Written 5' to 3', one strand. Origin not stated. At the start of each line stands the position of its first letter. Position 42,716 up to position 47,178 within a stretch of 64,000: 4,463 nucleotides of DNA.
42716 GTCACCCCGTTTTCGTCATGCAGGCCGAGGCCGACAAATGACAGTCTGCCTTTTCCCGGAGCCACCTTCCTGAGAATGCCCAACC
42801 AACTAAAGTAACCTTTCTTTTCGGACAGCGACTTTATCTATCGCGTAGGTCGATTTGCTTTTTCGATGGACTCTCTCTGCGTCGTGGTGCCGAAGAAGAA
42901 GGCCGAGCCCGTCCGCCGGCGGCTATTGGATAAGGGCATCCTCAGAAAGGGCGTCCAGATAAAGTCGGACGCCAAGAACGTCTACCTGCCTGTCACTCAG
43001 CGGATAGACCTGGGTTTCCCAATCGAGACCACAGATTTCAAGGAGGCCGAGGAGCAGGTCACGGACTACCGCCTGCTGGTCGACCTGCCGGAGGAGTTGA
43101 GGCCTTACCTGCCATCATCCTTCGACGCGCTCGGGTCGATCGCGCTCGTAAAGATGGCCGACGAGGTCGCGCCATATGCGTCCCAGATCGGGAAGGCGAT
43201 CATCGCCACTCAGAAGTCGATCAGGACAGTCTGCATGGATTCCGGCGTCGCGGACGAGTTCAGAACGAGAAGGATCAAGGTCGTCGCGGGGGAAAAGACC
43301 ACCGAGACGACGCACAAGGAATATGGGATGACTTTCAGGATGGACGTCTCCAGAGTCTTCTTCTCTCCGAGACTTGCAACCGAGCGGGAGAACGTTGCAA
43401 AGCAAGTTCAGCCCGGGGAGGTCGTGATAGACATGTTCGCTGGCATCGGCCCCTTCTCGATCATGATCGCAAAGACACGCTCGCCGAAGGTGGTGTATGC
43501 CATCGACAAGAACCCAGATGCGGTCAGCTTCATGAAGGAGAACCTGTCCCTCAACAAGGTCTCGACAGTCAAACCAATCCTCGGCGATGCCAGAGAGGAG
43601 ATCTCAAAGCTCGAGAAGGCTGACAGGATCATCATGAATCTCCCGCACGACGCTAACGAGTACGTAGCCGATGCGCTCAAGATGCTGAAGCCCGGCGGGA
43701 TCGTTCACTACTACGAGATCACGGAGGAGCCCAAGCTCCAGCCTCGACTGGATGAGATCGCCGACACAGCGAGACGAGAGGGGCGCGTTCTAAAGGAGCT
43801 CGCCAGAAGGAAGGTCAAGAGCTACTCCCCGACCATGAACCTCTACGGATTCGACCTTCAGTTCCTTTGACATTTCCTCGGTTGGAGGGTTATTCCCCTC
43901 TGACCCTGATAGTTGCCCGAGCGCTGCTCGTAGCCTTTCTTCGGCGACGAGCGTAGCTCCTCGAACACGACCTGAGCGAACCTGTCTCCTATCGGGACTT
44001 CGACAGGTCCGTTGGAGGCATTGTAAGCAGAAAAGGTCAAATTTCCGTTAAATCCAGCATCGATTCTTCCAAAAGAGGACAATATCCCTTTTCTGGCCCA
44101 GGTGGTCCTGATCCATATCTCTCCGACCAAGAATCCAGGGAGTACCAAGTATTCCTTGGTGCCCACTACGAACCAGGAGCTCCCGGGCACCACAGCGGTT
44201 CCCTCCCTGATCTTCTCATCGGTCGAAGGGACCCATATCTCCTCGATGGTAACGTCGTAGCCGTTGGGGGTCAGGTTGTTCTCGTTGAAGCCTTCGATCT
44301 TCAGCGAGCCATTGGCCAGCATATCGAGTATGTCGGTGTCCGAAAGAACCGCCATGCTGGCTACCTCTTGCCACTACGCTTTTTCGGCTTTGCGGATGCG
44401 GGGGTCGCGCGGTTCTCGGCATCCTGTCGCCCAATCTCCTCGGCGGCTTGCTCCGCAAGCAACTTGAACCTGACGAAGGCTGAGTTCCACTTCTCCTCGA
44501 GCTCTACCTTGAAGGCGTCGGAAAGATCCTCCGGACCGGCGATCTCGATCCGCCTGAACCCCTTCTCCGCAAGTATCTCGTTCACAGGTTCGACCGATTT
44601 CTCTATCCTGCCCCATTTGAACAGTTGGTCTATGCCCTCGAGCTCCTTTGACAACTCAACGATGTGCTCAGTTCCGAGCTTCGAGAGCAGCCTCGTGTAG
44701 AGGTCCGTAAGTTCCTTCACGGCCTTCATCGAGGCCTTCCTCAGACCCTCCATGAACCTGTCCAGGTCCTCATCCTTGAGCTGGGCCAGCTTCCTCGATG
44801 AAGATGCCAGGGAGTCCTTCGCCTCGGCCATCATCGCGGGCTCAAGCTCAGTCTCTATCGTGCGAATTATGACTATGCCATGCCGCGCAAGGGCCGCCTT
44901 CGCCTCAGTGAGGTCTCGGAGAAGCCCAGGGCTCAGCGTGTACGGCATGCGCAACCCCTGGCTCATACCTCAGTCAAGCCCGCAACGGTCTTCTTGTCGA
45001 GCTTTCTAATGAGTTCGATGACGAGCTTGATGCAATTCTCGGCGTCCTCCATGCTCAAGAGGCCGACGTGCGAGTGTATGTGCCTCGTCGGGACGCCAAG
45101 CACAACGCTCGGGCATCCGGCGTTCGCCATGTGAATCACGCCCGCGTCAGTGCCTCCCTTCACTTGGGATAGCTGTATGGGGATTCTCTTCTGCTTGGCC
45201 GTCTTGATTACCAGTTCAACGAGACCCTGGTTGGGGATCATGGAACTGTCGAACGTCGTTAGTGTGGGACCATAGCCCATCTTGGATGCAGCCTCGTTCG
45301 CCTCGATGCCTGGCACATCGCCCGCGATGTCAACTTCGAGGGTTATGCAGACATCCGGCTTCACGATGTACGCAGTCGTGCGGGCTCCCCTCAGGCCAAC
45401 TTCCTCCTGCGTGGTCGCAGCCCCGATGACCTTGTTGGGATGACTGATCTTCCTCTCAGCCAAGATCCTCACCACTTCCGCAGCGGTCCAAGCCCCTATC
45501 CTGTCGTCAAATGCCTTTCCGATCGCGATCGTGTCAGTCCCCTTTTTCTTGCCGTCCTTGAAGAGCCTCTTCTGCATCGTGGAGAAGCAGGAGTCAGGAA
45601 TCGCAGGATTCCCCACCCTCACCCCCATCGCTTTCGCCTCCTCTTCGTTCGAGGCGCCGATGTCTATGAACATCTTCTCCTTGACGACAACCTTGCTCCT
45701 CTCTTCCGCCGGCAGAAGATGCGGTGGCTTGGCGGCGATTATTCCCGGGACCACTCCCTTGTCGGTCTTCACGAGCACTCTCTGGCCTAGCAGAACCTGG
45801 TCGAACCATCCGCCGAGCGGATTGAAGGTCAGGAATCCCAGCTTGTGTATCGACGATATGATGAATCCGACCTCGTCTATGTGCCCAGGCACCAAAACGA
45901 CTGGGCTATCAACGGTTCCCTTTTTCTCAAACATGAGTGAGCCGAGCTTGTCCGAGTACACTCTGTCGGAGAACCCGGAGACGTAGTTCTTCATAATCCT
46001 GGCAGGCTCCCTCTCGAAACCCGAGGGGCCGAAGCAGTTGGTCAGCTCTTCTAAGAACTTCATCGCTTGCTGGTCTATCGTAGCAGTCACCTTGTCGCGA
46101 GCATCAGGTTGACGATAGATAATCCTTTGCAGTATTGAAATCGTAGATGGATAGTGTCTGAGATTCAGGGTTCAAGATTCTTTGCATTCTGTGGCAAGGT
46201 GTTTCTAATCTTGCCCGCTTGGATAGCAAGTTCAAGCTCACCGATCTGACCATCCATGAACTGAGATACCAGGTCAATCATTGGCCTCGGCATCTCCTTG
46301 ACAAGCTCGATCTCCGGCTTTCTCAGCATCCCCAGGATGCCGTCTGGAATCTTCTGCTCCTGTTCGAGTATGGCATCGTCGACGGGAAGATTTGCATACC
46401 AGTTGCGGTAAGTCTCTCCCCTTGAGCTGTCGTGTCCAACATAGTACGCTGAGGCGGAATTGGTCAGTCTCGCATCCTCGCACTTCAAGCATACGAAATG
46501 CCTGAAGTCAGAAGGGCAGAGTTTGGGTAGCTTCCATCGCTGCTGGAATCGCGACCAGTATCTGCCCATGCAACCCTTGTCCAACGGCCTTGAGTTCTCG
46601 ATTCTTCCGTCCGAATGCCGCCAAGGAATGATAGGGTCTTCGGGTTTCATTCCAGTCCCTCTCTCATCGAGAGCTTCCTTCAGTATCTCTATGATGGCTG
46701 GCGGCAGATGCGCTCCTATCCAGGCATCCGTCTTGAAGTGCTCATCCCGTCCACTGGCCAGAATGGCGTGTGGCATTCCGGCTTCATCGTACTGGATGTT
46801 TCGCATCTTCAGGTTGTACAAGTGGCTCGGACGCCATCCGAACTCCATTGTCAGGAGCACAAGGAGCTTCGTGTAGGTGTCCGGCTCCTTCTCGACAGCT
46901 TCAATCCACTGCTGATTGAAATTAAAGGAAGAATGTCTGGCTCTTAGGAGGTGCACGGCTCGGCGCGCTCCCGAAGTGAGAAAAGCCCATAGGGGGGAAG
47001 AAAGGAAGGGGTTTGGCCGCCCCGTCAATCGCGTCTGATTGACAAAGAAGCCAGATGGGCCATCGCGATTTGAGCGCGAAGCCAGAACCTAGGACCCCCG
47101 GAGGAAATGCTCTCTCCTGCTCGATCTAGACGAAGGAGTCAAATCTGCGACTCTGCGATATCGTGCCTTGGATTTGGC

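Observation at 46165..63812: ~17.6-kb accessory island bounded by an integrase gene and a tRNA-3'-end-like sequence, loaded with peptide-catabolism genes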

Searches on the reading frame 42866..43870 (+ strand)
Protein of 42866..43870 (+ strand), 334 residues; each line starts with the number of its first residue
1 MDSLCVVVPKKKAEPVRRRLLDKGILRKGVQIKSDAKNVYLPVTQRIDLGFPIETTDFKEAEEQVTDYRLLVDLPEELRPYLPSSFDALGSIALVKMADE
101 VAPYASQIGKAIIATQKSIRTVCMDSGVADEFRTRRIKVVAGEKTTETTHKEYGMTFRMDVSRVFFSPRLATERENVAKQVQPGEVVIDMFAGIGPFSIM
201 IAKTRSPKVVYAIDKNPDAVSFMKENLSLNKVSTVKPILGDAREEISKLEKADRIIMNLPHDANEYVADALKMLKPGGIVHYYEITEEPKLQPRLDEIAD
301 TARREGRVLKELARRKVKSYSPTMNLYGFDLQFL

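Call 21: search_protein_families(library=pfam, proteins=[window:42866-43870:+])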
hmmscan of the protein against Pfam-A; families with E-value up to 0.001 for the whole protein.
window:42866-43870:+ (334 aa): 10 families
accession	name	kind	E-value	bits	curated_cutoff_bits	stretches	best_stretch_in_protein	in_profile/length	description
PF02475.24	TRM5-TYW2_MTfase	-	8.8e-54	182.3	28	1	148-289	1-142/164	TRM5/TYW2 methyltransferase domain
PF25133.1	TYW2_N_2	-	9.3e-18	64.6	27.7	1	73-145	8-79/79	TYW2 N-terminal domain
PF18093.7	Trm5_N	-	4e-15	55.8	22.7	1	5-48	1-44/47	tRNA methyltransferase 5 N-terminal domain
PF13847.12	Methyltransf_31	-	5.4e-10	39.6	27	1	183-286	3-113/145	Methyltransferase domain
PF05175.20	MTS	-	2.4e-09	37.5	23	1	183-278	31-134/170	Methyltransferase small domain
PF06325.19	PrmA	-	3.3e-08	33.8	22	1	178-281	156-257/296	Ribosomal protein L11 methyltransferase (PrmA)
PF03602.21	Cons_hypoth95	-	1.7e-07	31.5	24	1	179-286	37-153/182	Conserved hypothetical protein 95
PF13649.12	Methyltransf_25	-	1.5e-06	29.2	27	1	187-278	1-97/97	Methyltransferase domain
PF09445.16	Methyltransf_15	-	6.7e-05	23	22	1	185-267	2-87/165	RNA cap guanine-N2 methyltransferase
PF10415.14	FumaraseC_C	-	0.0007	20.4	32.5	0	105-132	14-41/54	Fumarase C C-terminus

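Call 26: find_related_loci(query=window:42866-43870:+, collection=genome_contigs, flank=10000)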
Query window:42866-43870:+ (334 aa) in genome_contigs; peptide patterns used: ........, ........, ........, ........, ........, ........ (x = any residue, [..] = any of these).
115 stretches matched a pattern; 56 encode a relative of the query (tblastn E <= 1e-3); 56 distinct loci.
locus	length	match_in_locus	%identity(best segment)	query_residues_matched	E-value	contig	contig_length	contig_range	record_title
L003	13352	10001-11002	96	1-334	0e+0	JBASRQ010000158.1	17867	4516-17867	MAG: Thermoplasmata archaeon isolate MFD13565_ilm_asm_bin2 k127_34651, whole genome shotgun sequence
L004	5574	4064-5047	86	1-328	0e+0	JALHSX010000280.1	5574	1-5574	MAG: Thermoplasmata archaeon isolate PFL9 seq_3869665, whole genome shotgun sequence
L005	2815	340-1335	84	1-332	0e+0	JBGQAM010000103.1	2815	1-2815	MAG: Thermoplasmata archaeon isolate OBJ2_061818_130_30 k141_835446_length_2815_cov_8.0000, whole genome shotgun sequenc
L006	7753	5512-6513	81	1-334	0e+0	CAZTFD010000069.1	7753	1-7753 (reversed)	MAG TPA_asm: uncultured Thermoplasmata archaeon isolate binchicken_co364_9 genome assembly, contig: NODE_16748_length_77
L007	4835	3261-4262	77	1-334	0e+0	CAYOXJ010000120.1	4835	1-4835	MAG TPA_asm: uncultured Thermoplasmata archaeon isolate binchicken_co124_173 genome assembly, contig: NODE_19380_length_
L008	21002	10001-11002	74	1-334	8e-175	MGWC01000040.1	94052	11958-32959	MAG: Euryarchaeota archaeon RBG_19FT_COMBO_56_21 rbg_19ft_combo_scaffold_4, whole genome shotgun sequence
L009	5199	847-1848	73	1-334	5e-177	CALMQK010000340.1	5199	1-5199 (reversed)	MAG TPA_asm: uncultured euryarchaeote isolate ERR2868536_bin.126_CONCOCT_v1.1_MAG genome assembly, contig: ERZ841185.348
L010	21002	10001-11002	75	1-334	7e-174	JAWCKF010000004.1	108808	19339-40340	MAG: Thermoplasmata archaeon isolate JZ-2_201705_bins_126 JZ-2_201705_bins_126_scaffold_4, whole genome shotgun sequence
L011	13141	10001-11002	74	1-334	4e-173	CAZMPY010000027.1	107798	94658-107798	MAG TPA_asm: uncultured Thermoplasmata archaeon isolate binchicken_co255_206 genome assembly, contig: k141_1689980, whol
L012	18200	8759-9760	74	1-334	1e-171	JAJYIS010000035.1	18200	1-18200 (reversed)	MAG: Thermoplasmata archaeon isolate DBS2-1.bin12 NODE_5481_length_18200_cov_1.256460, whole genome shotgun sequence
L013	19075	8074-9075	72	1-334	3e-171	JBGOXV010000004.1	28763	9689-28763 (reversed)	MAG: Thermoplasmata archaeon isolate OBJ_0618_130150_59 k141_3323835_length_28763_cov_55.1601, whole genome shotgun sequ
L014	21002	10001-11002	70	1-334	3e-167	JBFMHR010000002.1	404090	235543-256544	MAG: Thermoplasmatota archaeon isolate MAG329 MAG329_2, whole genome shotgun sequence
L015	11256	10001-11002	72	1-334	7e-167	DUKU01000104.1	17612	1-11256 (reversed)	MAG TPA_asm: Thermoplasmata archaeon isolate UBA9653 contig_10524, whole genome shotgun sequence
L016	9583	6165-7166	69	1-334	5e-164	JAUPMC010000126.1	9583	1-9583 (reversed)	MAG: Thermoplasmatota archaeon isolate erpe_2018_pw_48hr_WHONDRS-PP48-000101_B_bin.4 scaffold_392535, whole genome shotg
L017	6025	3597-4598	69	1-334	1e-164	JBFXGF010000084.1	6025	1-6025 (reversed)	MAG: Thermoplasmata archaeon isolate CA_2019_TPIn_157 NODE_54797_length_6025_cov_3.268227_TPIn, whole genome shotgun seq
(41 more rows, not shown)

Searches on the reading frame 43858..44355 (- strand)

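Call 71: search_protein_families(library=pfam, max_evalue=0.1, proteins=[window:43858-44355:-])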
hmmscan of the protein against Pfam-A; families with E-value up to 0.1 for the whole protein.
window:43858-44355:- (165 aa): 2 families
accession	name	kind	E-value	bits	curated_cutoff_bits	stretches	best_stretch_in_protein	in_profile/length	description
PF22769.1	DCD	-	1.1e-17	64.9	27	1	3-134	1-153/153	dCTP deaminase-like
PF00692.24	dUTPase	-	3.7e-09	36.9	22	1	62-144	32-114/129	dUTPase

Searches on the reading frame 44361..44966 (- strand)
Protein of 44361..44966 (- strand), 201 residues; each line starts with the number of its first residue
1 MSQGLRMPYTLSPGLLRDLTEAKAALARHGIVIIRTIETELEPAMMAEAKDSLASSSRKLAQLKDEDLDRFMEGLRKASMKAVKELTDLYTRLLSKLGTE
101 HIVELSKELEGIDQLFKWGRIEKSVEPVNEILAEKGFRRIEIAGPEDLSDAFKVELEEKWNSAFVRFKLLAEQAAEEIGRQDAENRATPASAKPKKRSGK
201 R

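Call 71: search_protein_families(library=pfam, max_evalue=0.1, proteins=[window:44361-44966:-])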
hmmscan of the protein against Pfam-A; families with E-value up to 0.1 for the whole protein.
window:44361-44966:- (201 aa): 1 family
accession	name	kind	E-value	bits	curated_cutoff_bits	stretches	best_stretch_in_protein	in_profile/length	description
PF18854.6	baeRF_family10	-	0.011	16.5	27.1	0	122-165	77-120/143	Bacterial archaeo-eukaryotic release factor family 10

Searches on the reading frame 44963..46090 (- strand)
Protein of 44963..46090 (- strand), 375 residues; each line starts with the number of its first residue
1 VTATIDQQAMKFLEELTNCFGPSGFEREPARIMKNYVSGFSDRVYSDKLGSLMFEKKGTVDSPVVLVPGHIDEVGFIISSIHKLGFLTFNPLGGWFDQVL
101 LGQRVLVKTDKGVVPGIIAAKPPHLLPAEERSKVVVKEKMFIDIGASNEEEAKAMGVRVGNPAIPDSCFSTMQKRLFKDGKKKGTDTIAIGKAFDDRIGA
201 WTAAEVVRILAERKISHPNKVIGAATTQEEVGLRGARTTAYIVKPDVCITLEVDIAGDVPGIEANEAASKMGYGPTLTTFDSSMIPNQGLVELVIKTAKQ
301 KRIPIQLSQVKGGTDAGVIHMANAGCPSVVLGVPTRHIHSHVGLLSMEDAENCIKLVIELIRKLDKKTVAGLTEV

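Call 71: search_protein_families(library=pfam, max_evalue=0.1, proteins=[window:44963-46090:-])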
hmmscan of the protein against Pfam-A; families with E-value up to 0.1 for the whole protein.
window:44963-46090:- (375 aa): 4 families
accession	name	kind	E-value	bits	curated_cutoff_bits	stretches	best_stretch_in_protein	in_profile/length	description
PF05343.19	Peptidase_M42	-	2.5e-84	283.2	23.2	1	50-356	1-292/292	M42 glutamyl aminopeptidase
PF01546.33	Peptidase_M20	-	9.7e-09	35.9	24.6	1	194-362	34-205/206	Peptidase family M20/M25/M40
PF04389.22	Peptidase_M28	-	0.00045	20.4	21.3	1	193-243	30-79/193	Peptidase family M28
PF02127.20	Peptidase_M18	-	0.0025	17.1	24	1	269-356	335-427/432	Aminopeptidase I zinc metalloprotease (M18)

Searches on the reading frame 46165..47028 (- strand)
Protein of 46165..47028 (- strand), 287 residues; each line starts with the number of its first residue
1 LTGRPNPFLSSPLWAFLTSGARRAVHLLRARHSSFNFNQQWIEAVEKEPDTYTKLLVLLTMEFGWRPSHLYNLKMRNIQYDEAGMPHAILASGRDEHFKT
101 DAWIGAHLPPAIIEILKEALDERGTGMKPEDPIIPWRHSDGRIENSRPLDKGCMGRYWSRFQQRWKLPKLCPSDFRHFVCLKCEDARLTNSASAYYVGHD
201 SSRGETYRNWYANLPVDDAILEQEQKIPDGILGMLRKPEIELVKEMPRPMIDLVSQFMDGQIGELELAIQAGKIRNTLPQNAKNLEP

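Call 7: search_protein_families(library=pfam, proteins=[window:46165-47028:-])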
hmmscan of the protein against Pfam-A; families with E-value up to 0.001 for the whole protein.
window:46165-47028:- (287 aa): 1 family
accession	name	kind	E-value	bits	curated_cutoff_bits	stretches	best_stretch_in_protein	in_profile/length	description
PF00589.27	Phage_integrase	-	5.3e-05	23.5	27.1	1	42-202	12-159/172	Phage integrase family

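Call 39: find_homologous_proteins(query=window:46165-47028:-)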
Query window:46165-47028:- (287 aa): 6 proteins with E <= 0.001 among 634 candidates.
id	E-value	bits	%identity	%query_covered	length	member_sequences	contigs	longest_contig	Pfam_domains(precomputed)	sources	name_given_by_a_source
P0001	3.9e-101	356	61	91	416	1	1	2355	-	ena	-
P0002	5.3e-96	339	58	87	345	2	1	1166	-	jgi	jgi:integrase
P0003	2.9e-85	304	63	74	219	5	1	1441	-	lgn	-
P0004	4.6e-83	297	89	51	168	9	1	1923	-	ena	-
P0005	4.5e-75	271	48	86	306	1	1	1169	-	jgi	jgi:integrase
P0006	1.7e-37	147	38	78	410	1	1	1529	-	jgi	jgi:integrase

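Call 41: find_encoding_contigs(protein=P0001, flank=5000)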
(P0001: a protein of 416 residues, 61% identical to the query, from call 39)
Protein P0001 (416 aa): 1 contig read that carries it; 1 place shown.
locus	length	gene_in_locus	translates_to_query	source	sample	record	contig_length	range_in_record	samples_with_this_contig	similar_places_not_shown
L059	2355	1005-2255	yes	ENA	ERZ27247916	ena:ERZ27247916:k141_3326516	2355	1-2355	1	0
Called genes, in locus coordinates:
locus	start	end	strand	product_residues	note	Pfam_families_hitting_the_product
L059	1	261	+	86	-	?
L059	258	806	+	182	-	-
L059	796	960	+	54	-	-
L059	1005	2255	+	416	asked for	-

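Call 42: find_encoding_contigs(protein=P0004, flank=5000)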
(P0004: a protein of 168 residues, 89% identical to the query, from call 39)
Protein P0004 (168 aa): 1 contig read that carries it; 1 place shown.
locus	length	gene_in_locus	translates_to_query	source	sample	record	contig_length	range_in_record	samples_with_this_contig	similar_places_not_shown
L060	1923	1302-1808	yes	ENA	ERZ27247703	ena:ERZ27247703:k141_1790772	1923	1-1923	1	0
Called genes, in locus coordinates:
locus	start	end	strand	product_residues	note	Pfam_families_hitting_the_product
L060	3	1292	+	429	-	?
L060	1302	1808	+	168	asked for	-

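Call 50: find_related_loci(query=A1, collection=viral_contigs, flank=10000)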
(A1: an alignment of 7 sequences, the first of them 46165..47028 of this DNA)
Query A1 (287 aa) in viral_contigs; peptide patterns used: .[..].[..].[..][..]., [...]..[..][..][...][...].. (x = any residue, [..] = any of these).
32 stretches matched a pattern, but none encodes a relative of the query by tblastn (E <= 1e-3).

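Call 72: search_protein_families(library=ncbifam, max_evalue=0.01, proteins=[window:46165-47028:-])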
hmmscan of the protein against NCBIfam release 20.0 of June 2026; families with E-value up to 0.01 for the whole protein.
window:46165-47028:- (287 aa): 0 families

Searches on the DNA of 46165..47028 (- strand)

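Call 82: search_rna_families(sources=[L059, L060, L082, L166, L179, L113], threshold=evalue, max_evalue=5)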
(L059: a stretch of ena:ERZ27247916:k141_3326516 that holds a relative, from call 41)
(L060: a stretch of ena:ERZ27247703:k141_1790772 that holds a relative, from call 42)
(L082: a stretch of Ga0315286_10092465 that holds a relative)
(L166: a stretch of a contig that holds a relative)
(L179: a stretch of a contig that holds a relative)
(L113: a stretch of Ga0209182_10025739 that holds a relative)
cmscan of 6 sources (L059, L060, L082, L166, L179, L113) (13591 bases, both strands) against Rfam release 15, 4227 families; matches with E-value up to 5: 4.
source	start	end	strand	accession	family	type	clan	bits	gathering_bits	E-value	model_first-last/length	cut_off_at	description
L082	2938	3012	-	RF02866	ncS16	Gene; sRNA;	-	22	48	1.5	1-83/83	no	Burkholderia sRNA 16 (Bc_KC_sr1)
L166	2137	2192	+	RF04354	Plastid-ycf2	Cis-reg;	-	21.4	65.7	1.7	1-75/75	no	Plastid-ycf2 5UTR RNA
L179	124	140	+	RF04351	Plastid-psbl-rps4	Cis-reg;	-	20.5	68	2.3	9-25/53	no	Plastid-psbl-rps4 3UTR RNA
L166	2146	2162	-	RF00023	tmRNA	Gene;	CL00001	11.2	47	0.5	347-363/374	no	transfer-messenger RNA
